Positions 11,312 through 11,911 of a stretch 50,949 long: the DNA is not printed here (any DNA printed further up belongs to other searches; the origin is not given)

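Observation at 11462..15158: Mirror-ordered duplicated two-gene module: small ~95-aa protein + cytoplasmic LRR protein with an unrecognised N-domain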

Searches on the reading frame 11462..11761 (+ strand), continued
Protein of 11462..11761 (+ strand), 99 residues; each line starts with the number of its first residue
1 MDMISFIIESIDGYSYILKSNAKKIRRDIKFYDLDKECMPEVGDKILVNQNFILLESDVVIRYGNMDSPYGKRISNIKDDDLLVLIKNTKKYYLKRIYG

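Call 98: find_encoding_contigs(protein=P0139, flank=3500, max_places=2)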
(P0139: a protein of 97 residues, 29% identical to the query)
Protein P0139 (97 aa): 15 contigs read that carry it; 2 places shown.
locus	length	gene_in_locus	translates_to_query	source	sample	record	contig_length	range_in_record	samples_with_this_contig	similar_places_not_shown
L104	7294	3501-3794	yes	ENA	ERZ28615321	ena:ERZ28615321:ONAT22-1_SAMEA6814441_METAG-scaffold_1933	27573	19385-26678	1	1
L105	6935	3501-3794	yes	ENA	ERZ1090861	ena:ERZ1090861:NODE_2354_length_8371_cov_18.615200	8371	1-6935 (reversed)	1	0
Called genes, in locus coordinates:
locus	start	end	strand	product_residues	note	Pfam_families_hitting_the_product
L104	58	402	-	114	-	-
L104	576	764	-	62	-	-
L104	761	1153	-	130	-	PF00440:TetR_N (weak)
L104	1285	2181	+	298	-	PF00005:ABC_tran, PF13304:AAA_21 (faint)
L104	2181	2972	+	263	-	PF12730:ABC2_membrane_4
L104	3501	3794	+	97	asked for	-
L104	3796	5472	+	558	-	PF13306:LRR_5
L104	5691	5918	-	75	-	-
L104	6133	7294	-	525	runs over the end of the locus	PF00239:Resolvase, PF07508:Recombinase, PF13408:Zn_ribbon_recom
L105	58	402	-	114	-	-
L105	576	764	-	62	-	-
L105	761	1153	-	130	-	PF00440:TetR_N (weak)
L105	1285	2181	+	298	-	PF00005:ABC_tran, PF13304:AAA_21 (faint)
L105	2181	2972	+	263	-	PF12730:ABC2_membrane_4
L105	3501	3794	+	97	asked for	-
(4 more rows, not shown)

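Call 99: find_encoding_contigs(protein=P0153, flank=3500, max_places=2)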
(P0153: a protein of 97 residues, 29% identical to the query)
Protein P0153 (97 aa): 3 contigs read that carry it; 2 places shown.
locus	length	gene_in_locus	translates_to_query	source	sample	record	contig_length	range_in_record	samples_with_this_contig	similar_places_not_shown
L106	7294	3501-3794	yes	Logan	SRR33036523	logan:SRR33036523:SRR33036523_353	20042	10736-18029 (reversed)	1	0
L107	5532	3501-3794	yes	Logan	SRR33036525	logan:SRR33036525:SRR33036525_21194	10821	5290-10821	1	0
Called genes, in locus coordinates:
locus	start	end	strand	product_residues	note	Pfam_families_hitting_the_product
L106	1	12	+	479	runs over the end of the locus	PF01225:Mur_ligase (weak), PF08245:Mur_ligase_M, PF02875:Mur_ligase_C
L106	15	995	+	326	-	PF00953:Glycos_transf_4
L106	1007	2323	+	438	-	PF21799:MurD-like_N, PF08245:Mur_ligase_M, PF02875:Mur_ligase_C (weak)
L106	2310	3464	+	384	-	PF01098:FTSW_RODA_SPOVE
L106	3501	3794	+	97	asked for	-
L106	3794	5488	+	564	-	PF13306:LRR_5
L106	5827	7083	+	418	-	PF00275:EPSP_synthase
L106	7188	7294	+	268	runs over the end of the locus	PF08478:POTRA_1 (weak)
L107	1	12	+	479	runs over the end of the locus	PF01225:Mur_ligase (weak), PF08245:Mur_ligase_M, PF02875:Mur_ligase_C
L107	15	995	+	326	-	PF00953:Glycos_transf_4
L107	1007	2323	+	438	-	PF21799:MurD-like_N, PF08245:Mur_ligase_M, PF02875:Mur_ligase_C (weak)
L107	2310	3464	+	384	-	PF01098:FTSW_RODA_SPOVE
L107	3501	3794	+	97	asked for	-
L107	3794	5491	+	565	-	PF13306:LRR_5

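Call 100: find_encoding_contigs(protein=P0172, flank=3500, max_places=2)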
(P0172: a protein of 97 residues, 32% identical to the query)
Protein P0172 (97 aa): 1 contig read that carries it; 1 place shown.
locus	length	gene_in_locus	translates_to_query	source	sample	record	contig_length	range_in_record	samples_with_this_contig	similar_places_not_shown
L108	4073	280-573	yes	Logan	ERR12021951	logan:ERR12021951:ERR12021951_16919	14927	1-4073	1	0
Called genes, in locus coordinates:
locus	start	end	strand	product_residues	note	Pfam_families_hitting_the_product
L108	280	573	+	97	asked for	-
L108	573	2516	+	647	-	-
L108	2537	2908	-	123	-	PF01475:FUR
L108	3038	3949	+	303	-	PF11449:ArsP_2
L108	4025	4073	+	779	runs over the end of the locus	PF09364:XFP_N, PF03894:XFP, PF09363:XFP_C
